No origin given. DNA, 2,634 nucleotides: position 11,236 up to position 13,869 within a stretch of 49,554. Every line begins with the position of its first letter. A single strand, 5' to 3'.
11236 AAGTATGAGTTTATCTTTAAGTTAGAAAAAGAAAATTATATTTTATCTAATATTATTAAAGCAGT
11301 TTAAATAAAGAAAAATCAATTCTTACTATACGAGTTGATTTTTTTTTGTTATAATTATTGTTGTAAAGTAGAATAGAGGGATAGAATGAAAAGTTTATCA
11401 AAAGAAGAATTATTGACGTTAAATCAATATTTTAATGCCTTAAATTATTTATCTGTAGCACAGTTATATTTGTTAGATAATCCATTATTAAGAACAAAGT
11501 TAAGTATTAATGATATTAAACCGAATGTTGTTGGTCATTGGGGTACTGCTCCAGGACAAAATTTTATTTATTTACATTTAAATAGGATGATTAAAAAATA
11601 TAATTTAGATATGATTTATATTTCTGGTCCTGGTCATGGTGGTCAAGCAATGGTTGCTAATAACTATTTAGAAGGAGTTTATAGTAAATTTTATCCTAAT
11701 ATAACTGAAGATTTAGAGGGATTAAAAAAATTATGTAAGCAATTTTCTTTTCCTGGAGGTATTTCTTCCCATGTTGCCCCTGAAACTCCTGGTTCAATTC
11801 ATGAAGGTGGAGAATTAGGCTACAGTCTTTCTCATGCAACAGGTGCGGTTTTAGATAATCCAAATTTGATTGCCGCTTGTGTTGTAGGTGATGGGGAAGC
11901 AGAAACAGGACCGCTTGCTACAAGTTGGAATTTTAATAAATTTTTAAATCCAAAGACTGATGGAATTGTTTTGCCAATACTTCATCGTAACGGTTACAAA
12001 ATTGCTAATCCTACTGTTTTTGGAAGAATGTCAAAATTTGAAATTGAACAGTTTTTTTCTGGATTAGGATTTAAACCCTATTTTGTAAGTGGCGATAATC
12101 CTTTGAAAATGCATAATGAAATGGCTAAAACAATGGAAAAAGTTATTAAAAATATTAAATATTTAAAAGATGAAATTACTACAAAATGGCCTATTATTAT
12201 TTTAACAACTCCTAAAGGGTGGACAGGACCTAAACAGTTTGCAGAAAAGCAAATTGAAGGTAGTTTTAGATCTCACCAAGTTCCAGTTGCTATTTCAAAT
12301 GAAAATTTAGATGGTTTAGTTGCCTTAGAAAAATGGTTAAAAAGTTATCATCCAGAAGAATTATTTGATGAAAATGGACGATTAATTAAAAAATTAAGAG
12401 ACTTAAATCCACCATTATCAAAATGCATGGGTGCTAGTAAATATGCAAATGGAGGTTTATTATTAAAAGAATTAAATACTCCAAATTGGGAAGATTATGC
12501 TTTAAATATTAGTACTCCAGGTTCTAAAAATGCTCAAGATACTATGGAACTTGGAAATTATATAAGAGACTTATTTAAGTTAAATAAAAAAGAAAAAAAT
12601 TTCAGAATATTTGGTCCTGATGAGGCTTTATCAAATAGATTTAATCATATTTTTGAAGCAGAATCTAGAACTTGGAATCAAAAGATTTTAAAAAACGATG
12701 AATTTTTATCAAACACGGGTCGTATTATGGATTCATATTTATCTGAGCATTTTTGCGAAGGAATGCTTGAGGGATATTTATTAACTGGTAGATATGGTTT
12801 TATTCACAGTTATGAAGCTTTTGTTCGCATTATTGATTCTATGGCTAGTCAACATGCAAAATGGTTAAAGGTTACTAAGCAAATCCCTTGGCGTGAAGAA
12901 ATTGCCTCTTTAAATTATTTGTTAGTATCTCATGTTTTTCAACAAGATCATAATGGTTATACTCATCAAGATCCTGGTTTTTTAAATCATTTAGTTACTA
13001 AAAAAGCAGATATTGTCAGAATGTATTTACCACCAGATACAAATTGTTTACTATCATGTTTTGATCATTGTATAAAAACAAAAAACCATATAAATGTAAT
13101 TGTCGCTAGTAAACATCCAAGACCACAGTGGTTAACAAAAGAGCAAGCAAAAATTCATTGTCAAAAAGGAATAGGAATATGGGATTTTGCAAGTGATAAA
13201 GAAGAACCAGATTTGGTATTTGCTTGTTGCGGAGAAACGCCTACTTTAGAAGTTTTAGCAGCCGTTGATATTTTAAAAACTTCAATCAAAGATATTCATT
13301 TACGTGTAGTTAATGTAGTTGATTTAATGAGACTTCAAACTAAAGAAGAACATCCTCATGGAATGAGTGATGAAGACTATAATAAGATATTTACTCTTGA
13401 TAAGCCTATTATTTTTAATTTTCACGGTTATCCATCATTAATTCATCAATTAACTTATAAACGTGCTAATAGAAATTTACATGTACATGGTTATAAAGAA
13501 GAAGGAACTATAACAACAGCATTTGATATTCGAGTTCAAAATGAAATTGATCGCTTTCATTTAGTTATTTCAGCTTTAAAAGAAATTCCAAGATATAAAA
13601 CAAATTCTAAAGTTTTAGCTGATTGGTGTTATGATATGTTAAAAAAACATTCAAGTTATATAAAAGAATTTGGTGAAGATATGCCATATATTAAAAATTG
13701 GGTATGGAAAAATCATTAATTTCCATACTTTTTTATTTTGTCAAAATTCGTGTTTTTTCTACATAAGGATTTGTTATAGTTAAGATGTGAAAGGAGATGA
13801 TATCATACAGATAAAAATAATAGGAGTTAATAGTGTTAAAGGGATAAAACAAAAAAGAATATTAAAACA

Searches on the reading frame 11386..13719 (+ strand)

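Call 21: search_protein_families(library=pfam, proteins=[window:11386-13719:+], max_evalue=0.00001)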
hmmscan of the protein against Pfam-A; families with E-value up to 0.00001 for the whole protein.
window:11386-13719:+ (777 aa): 3 families
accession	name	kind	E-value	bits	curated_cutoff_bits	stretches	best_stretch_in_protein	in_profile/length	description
PF09364.15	XFP_N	-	3.8e-160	533.1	23.7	1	5-358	3-363/364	XFP N-terminal domain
PF09363.15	XFP_C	-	1.7e-84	282.7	23.4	1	576-774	1-202/202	XFP C-terminal domain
PF03894.20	XFP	-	3.4e-78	261.9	22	1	388-564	2-176/177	D-xylulose 5-phosphate/D-fructose 6-phosphate phosphoketolase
